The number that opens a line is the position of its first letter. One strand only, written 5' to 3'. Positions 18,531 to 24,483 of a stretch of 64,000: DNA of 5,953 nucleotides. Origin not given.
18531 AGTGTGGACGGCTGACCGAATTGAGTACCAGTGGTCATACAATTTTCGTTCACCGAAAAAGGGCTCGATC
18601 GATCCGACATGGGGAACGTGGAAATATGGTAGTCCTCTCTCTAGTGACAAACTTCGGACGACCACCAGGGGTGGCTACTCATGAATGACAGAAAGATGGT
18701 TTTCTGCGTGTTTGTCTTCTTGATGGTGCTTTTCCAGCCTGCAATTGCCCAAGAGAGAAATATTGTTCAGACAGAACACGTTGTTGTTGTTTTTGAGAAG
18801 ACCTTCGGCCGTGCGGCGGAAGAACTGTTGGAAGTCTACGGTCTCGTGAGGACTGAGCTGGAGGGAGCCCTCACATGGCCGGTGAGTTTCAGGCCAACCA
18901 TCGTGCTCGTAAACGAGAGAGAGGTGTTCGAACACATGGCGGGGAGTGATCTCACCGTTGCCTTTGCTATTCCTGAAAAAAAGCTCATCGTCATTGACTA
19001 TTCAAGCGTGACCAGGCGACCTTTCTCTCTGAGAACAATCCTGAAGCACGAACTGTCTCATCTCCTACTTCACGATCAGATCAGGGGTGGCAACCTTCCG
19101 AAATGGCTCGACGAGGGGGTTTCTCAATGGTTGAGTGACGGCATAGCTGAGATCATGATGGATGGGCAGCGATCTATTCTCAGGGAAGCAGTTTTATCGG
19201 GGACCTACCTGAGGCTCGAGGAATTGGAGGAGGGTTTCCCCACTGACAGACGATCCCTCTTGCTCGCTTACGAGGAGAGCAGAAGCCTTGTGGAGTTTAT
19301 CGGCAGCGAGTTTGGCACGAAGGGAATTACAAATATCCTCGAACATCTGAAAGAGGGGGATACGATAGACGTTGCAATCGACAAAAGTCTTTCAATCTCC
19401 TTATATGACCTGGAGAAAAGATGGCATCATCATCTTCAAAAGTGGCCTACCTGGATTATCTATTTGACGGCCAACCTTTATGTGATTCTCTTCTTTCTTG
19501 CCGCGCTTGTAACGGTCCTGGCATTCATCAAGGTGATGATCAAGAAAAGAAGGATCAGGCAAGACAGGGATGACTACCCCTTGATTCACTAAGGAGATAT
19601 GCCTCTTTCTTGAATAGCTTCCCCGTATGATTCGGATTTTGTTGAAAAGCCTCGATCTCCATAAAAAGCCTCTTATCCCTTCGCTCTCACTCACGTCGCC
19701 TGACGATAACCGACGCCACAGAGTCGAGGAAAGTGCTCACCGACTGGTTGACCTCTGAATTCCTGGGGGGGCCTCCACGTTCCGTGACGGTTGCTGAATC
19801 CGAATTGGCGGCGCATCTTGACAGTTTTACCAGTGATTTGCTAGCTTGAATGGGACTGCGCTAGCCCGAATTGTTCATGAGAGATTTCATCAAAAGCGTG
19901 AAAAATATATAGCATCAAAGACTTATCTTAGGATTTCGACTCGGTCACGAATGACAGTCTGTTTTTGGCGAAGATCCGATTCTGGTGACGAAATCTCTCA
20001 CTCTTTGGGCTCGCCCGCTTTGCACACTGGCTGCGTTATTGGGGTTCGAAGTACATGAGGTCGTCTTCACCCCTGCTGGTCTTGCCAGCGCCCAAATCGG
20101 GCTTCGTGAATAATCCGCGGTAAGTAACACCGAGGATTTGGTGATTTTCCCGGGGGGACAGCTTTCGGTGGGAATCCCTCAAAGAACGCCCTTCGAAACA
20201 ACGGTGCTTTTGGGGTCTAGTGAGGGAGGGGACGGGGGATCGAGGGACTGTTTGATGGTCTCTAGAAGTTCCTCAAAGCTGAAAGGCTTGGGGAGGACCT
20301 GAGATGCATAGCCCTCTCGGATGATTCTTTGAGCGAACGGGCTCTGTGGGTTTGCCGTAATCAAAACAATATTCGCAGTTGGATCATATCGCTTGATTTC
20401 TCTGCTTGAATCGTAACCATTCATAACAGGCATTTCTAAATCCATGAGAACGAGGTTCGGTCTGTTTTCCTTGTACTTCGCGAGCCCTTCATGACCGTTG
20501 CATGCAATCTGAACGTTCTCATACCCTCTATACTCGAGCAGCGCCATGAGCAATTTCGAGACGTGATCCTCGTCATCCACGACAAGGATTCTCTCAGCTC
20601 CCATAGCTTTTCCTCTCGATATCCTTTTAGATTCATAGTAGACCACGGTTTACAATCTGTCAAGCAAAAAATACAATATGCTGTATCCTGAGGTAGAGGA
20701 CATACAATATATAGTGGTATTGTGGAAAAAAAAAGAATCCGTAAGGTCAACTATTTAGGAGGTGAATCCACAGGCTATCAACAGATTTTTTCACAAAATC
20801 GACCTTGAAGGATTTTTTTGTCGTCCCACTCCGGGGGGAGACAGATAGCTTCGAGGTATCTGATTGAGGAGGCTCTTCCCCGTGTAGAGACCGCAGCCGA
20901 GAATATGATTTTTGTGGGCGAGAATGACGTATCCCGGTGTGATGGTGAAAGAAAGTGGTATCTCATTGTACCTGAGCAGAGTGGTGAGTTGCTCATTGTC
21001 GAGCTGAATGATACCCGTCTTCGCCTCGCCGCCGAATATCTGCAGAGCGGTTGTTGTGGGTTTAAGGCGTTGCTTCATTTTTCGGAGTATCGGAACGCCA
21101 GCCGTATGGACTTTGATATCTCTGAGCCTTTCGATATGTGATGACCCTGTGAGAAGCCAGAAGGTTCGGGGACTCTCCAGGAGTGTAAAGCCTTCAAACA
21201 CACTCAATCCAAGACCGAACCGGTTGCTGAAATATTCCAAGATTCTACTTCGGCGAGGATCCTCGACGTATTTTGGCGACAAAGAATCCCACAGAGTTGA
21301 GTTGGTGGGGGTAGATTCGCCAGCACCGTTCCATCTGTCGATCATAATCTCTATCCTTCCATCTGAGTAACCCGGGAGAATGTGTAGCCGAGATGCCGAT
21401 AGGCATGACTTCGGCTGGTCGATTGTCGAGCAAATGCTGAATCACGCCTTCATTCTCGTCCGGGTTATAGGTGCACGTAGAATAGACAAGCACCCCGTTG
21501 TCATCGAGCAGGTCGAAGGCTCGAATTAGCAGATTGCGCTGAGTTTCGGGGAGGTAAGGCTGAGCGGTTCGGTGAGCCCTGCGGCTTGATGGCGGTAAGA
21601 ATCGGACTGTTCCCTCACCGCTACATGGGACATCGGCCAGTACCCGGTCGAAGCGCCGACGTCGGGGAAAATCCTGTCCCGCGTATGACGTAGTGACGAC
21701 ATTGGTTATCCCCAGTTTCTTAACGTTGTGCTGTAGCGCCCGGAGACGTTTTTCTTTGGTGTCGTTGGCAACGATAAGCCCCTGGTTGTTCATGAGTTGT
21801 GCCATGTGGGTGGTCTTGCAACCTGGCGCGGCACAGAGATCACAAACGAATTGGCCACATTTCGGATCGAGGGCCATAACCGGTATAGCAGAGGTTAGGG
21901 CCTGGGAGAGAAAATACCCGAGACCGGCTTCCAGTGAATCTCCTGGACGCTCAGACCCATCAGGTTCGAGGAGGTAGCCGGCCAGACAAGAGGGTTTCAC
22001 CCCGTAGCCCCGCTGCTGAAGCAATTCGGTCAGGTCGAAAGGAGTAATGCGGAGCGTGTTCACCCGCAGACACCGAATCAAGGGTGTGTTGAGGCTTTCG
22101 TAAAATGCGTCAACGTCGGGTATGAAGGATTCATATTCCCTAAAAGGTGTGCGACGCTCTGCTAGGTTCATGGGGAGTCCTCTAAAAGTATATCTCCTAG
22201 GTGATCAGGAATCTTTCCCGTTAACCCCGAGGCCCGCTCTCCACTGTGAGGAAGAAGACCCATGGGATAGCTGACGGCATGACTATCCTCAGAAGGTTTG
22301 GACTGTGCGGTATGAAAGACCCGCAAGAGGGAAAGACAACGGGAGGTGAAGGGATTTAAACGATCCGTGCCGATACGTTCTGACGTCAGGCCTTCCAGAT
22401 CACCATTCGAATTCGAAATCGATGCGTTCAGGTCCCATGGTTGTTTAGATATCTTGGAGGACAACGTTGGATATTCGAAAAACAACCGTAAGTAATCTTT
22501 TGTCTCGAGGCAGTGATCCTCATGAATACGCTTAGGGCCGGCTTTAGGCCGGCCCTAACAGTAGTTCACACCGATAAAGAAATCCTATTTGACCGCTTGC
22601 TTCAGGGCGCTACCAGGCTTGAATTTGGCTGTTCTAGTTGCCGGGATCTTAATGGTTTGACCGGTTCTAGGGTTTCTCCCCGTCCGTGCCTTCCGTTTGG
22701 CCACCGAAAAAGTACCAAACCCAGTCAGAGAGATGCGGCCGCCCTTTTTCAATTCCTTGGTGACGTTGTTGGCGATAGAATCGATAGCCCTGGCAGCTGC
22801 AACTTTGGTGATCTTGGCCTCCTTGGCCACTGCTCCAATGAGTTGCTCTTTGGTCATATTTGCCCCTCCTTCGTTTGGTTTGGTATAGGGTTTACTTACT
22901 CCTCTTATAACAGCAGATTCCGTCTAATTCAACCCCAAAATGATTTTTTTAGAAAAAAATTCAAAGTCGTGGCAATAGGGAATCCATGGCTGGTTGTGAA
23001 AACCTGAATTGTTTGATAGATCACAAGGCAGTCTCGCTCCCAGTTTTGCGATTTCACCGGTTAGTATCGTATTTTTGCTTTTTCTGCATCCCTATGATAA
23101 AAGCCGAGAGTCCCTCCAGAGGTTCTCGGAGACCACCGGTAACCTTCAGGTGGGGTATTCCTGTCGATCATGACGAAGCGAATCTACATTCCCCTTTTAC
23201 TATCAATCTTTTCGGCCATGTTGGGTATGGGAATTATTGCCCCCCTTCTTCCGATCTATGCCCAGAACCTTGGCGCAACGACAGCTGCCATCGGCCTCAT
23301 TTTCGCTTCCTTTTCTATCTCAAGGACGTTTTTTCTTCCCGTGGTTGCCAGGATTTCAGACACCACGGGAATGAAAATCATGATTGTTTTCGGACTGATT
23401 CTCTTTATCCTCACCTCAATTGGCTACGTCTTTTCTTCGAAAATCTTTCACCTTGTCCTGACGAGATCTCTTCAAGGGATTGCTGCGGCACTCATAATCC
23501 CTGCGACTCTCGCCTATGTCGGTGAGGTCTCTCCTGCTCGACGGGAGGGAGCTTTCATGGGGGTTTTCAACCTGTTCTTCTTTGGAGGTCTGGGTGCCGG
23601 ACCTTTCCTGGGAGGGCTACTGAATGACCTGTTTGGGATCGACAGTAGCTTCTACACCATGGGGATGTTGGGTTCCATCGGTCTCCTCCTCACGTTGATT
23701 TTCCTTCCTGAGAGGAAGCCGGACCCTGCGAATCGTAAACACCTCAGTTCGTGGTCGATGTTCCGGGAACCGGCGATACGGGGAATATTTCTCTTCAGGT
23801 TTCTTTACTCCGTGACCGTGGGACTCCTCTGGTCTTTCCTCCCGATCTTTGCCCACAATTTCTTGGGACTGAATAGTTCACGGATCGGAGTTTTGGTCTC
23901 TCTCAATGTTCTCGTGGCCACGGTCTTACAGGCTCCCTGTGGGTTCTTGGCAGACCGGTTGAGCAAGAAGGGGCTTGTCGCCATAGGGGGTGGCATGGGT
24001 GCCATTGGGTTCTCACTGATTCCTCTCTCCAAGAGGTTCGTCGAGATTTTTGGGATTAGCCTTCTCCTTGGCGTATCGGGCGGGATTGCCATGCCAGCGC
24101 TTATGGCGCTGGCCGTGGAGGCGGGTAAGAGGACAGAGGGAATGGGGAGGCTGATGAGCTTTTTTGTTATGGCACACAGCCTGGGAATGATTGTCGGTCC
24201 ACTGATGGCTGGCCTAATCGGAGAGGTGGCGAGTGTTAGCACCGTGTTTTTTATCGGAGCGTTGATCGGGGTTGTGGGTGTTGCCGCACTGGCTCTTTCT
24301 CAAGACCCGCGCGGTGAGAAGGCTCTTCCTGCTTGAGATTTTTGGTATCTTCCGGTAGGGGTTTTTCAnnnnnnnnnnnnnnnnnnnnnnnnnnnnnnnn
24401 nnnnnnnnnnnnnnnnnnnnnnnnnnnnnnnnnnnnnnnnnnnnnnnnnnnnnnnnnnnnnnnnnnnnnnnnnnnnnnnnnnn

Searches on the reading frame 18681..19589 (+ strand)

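Call 16: search_protein_families(library=pfam, proteins=[window:18681-19589:+], max_evalue=0.001)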
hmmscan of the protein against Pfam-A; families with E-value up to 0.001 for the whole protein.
window:18681-19589:+ (303 aa): 1 family
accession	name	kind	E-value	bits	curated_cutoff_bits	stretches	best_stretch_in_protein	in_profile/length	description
PF13485.12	Peptidase_MA_2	-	5.5e-15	56.1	32.4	1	115-252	65-199/201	Peptidase MA superfamily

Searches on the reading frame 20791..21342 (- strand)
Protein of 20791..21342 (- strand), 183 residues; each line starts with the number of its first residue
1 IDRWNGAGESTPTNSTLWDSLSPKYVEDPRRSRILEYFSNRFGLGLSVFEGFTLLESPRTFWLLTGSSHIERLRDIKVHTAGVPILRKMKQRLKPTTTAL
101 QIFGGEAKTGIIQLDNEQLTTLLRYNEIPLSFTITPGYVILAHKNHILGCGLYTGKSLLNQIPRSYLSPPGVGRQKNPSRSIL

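Call 16: search_protein_families(library=pfam, proteins=[window:20791-21342:-], max_evalue=0.001)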
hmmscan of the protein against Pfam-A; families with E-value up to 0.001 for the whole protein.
window:20791-21342:- (183 aa): 1 family
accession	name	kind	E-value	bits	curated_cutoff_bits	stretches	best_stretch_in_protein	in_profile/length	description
PF13636.12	Methyltranf_PUA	-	3e-06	27.6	27.6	1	127-165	9-46/49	RNA-binding PUA-like domain of methyltransferase RsmF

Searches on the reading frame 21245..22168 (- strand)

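Call 16: search_protein_families(library=pfam, proteins=[window:21245-22168:-], max_evalue=0.001)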
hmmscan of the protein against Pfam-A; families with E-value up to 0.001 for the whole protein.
window:21245-22168:- (307 aa): 5 families
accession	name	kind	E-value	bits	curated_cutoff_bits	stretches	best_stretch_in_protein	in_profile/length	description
PF01189.24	Methyltr_RsmB-F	-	1.1e-46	159.5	27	1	97-300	1-198/199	16S rRNA methyltransferase RsmB/F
PF13847.12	Methyltransf_31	-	0.00011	22.3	27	1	108-238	7-114/145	Methyltransferase domain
PF22458.1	RsmF-B_ferredox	-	0.00028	21.4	27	1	20-62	18-60/74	Methyltr_RsmF/B-like, ferredoxin-like domain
PF17125.10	Methyltr_RsmF_N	-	0.0006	20.6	34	0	18-85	16-82/86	N-terminal domain of 16S rRNA methyltransferase RsmF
PF01728.25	FtsJ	-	0.00062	20.2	24.1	1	104-184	21-105/181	FtsJ-like methyltransferase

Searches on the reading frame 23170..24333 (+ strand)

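Call 16: search_protein_families(library=pfam, proteins=[window:23170-24333:+], max_evalue=0.001)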
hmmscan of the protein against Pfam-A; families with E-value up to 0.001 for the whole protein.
window:23170-24333:+ (388 aa): 5 families
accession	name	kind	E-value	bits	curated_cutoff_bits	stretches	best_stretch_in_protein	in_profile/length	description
PF07690.21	MFS_1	-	5.3e-55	187.2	33.4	2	9-207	1-212/347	Major Facilitator Superfamily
PF12832.13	MFS_1_like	-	3.3e-18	66.3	25.2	2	4-162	212-372/373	MFS_1 like family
PF00083.30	Sugar_tr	-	6.8e-07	29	22.3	1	36-156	43-166/452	Sugar (and other) transporter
PF01306.25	LacY_symp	-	1.5e-05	24.5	24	0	207-374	14-184/413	LacY proton/sugar symporter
PF13347.12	MFS_2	-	6e-05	22.2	27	0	185-350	204-380/427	MFS/sugar transport protein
